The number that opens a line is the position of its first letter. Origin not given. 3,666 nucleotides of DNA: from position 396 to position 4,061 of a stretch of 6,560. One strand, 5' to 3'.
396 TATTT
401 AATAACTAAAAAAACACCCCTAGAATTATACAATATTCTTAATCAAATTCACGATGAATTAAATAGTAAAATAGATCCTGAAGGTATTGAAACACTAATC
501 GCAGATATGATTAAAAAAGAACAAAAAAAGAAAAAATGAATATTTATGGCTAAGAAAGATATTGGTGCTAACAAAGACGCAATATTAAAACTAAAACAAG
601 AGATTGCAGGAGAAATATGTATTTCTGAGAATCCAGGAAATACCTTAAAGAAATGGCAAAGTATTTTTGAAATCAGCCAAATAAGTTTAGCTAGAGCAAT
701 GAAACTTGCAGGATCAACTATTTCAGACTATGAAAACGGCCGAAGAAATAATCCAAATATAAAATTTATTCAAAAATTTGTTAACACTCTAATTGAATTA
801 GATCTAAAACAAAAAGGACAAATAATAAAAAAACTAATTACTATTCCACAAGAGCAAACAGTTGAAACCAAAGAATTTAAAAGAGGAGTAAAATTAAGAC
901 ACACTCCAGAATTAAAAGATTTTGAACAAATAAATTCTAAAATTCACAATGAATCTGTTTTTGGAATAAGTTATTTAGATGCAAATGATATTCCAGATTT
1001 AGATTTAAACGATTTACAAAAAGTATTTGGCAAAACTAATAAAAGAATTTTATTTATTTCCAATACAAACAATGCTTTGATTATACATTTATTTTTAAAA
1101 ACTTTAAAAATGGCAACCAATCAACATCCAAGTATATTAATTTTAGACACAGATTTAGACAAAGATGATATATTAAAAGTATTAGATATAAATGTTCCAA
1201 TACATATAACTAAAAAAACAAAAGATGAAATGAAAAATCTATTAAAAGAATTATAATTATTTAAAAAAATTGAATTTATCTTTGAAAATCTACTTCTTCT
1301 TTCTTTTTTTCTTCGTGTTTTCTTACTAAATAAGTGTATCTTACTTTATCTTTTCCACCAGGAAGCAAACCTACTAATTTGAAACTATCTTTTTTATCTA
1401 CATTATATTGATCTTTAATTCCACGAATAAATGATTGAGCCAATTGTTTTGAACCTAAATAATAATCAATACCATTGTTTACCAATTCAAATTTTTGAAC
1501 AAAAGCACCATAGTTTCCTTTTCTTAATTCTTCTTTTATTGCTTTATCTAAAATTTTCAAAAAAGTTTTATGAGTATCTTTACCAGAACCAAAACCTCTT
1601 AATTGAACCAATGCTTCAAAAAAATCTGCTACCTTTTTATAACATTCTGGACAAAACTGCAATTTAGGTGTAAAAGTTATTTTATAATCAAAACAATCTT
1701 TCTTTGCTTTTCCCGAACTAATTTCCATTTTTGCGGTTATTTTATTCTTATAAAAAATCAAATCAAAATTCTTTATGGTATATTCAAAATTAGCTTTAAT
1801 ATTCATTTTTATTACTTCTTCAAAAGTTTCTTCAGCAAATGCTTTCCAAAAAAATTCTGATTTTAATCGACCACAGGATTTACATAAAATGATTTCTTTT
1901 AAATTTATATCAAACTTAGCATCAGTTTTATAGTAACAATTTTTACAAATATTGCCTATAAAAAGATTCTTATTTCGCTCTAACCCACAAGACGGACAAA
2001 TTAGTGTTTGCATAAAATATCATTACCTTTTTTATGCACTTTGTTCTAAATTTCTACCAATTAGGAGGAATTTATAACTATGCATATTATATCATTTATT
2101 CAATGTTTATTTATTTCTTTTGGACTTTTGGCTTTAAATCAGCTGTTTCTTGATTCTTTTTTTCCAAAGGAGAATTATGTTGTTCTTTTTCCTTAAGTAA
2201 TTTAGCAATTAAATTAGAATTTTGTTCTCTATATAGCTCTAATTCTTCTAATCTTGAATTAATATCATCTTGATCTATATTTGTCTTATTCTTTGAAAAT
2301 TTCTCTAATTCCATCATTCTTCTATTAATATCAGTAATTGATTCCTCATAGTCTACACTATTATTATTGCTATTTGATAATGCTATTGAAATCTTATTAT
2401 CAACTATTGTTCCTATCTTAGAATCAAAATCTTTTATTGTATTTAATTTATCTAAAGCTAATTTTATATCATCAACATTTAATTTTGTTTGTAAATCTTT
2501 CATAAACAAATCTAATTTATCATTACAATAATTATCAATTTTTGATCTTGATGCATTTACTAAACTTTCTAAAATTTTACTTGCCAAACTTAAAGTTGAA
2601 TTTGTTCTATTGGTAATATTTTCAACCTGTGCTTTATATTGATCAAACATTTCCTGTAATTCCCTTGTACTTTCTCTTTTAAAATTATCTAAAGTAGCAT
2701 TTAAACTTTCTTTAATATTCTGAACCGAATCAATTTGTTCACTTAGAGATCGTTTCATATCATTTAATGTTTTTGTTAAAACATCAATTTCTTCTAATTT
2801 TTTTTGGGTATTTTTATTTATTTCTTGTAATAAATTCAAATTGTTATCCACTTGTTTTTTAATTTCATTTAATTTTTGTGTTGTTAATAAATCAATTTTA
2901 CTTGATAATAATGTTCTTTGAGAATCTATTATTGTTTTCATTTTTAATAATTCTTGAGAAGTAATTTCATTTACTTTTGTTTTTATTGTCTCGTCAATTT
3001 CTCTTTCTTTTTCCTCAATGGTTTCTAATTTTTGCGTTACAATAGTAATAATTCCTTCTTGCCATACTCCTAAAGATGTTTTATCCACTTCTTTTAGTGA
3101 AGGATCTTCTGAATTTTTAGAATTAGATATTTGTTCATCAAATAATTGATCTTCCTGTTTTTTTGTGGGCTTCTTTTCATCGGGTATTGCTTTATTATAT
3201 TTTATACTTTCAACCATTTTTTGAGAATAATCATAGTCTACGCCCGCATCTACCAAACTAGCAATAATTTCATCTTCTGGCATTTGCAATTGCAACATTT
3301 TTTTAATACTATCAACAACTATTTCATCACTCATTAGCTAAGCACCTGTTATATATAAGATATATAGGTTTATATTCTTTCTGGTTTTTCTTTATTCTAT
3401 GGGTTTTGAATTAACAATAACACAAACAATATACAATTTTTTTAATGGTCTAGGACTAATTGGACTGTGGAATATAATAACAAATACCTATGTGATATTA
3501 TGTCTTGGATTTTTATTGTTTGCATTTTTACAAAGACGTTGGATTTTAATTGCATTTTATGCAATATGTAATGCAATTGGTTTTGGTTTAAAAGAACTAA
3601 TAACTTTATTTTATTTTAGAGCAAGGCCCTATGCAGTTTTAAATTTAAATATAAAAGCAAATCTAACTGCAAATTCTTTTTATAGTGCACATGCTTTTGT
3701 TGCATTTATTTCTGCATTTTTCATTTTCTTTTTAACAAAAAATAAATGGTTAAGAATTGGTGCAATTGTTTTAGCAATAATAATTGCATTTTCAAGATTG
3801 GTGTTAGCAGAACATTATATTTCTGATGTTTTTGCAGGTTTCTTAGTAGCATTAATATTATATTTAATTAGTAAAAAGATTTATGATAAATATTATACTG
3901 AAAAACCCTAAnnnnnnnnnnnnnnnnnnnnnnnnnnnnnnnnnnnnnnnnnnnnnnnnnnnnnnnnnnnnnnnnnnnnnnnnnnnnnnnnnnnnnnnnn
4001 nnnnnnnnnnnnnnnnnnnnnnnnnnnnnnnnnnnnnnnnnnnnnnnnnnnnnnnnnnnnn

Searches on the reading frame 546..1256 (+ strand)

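Call 8: search_protein_families(library=pfam, proteins=[window:546-1256:+], max_evalue=0.01)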
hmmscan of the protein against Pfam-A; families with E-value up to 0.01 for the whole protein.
window:546-1256:+ (236 aa): 2 families
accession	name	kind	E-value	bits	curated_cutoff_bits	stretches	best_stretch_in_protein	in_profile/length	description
PF01381.28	HTH_3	-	8e-06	26.2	23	1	43-82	10-48/55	Helix-turn-helix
PF12844.13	HTH_19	-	0.0045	17.3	30.2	0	31-81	1-50/64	Helix-turn-helix domain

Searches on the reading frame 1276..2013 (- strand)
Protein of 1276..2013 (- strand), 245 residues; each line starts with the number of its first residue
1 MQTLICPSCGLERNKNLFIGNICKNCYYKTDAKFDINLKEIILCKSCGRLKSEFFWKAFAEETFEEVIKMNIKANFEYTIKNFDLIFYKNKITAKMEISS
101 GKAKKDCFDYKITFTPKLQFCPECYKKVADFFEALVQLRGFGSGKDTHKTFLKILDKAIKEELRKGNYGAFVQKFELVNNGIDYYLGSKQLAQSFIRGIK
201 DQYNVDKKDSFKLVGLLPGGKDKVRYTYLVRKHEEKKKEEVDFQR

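Call 8: search_protein_families(library=pfam, proteins=[window:1276-2013:-], max_evalue=0.01)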
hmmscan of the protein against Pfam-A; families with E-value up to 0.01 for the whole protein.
window:1276-2013:- (245 aa): 1 family
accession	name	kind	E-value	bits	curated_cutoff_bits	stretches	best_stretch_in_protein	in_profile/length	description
PF04981.18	NMD3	-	5.8e-33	114.9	24.9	1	6-231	1-242/243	NMD3 family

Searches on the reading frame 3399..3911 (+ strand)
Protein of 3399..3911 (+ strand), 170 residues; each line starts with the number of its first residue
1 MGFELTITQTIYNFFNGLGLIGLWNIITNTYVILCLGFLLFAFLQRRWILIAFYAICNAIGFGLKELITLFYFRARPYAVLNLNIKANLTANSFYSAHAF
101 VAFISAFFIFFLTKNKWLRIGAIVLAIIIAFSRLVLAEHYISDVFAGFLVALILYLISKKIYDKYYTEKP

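Call 8: search_protein_families(library=pfam, proteins=[window:3399-3911:+], max_evalue=0.01)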
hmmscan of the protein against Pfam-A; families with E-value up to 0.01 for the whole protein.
window:3399-3911:+ (170 aa): 3 families
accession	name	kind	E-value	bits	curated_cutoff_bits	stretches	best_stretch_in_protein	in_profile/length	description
PF01569.27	PAP2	-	1.4e-15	57.6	27.2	1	54-163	5-126/130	PAP2 superfamily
PF14378.12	PAP2_3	-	8.2e-09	36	27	1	85-156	120-189/190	PAP2 superfamily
PF14360.12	PAP2_C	-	1e-08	36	27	1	95-157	7-71/74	PAP2 superfamily C-terminal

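Call 37: find_encoding_contigs(protein=window:3399-3911:+, flank=5000)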
Protein window:3399-3911:+ (170 aa): 1 contig read that carries it; 1 place shown.
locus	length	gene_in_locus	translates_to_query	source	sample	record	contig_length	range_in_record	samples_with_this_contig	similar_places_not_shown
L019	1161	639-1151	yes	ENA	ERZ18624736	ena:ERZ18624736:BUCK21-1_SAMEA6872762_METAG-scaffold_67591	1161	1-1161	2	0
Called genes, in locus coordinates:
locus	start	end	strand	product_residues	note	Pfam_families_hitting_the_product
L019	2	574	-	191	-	?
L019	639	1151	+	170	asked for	PF14378:PAP2_3 (weak), PF01569:PAP2, PF14360:PAP2_C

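Call 42: find_homologous_proteins(query=window:3399-3908:+)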
Query window:3399-3908:+ (170 aa): 10 proteins with E <= 0.001 among 162 candidates.
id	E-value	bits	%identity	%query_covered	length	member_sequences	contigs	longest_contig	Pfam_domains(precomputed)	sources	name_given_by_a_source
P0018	1.8e-83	297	83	99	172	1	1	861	PF14360.13,PF01569.28,PF14378.13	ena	-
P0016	3.9e-79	283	97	84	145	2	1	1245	PF01569.28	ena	-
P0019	1.0e-78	281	79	99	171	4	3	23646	PF14360.13,PF01569.28,PF14378.13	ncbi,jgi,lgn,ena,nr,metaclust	ncbi:MAG: hypothetical protein COT14_00090 [Candidatus Diapherotrites archaeon CG08_land_8_20_14_0_2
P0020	2.2e-64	235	69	100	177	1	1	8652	PF14360.13,PF01569.28,PF14378.13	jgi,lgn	-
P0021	6.0e-63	230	67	97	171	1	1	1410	PF14360.13,PF01569.28,PF14378.13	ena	-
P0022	1.6e-53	199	63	98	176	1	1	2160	PF14360.13,PF01569.28,PF14378.13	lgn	-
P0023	2.7e-51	192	59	99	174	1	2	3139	PF14360.13,PF01569.28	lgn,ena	-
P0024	2.5e-50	189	56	99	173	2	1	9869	PF14360.13,PF01569.28,PF14378.13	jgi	jgi:undecaprenyl-diphosphatase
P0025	5.2e-49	185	56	99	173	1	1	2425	PF14360.13,PF01569.28,PF14378.13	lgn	-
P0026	9.6e-43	164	54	95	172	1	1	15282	PF14360.13,PF01569.28,PF14378.13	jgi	-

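Call 45: find_encoding_contigs(protein=P0018, flank=3000, max_places=3)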
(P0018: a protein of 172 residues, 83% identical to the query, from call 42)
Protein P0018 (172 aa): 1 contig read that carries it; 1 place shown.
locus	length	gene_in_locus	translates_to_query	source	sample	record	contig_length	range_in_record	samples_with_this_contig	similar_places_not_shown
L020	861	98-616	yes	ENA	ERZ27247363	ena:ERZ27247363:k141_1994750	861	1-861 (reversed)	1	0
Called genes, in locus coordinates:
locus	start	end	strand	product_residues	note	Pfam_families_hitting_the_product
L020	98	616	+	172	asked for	PF14378:PAP2_3 (weak), PF01569:PAP2, PF14360:PAP2_C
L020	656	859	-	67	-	?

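Call 46: find_encoding_contigs(protein=P0020, flank=3000, max_places=3)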
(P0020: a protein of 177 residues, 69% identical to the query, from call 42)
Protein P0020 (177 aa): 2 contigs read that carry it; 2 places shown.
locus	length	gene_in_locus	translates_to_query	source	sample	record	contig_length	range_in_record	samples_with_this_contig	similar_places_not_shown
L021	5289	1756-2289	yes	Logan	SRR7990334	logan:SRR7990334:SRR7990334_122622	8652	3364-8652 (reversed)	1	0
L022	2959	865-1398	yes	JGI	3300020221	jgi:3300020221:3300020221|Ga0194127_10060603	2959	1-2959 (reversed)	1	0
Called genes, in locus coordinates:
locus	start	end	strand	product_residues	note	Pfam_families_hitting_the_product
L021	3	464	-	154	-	?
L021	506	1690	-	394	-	-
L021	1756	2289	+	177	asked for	PF01569:PAP2, PF14378:PAP2_3 (weak), PF14360:PAP2_C (weak)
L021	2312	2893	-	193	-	PF01871:AMMECR1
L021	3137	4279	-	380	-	-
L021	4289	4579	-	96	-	-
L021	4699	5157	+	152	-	PF01936:NYN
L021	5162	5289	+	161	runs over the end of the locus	PF09987:DUF2226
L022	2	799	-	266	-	?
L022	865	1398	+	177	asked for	PF01569:PAP2, PF14378:PAP2_3 (weak), PF14360:PAP2_C (weak)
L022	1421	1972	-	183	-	PF01871:AMMECR1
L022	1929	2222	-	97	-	-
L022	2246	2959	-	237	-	?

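Call 47: find_encoding_contigs(protein=P0021, flank=3000, max_places=3)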
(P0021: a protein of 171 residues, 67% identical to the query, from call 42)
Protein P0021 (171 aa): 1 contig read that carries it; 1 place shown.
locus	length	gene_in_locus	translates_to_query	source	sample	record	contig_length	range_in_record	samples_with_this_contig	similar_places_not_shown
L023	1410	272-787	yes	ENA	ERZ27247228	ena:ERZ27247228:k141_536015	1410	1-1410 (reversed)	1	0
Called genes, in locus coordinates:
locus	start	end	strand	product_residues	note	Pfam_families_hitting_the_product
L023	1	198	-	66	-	?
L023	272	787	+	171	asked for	PF01569:PAP2, PF14378:PAP2_3, PF14360:PAP2_C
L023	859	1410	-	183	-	?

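Call 64: find_encoding_contigs(protein=P0022, flank=3000, max_places=3)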
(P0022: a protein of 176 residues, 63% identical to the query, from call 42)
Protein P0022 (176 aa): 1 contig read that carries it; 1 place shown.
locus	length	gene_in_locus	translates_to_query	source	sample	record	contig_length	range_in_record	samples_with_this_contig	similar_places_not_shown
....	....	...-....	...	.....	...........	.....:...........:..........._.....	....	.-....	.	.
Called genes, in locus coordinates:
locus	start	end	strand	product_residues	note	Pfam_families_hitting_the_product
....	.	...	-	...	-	?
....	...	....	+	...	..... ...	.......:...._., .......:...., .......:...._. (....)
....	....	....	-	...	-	?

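Call 65: find_encoding_contigs(protein=P0025, flank=3000, max_places=3)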
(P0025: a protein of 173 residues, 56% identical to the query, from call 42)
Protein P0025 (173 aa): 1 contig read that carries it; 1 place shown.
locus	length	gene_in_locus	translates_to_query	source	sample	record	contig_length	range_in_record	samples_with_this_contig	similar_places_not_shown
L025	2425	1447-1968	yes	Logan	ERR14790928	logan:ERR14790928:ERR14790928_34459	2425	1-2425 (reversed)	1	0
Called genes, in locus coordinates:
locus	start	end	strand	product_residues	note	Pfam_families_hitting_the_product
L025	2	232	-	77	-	?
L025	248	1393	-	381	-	-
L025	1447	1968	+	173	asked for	PF01569:PAP2, PF14378:PAP2_3, PF14360:PAP2_C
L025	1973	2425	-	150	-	?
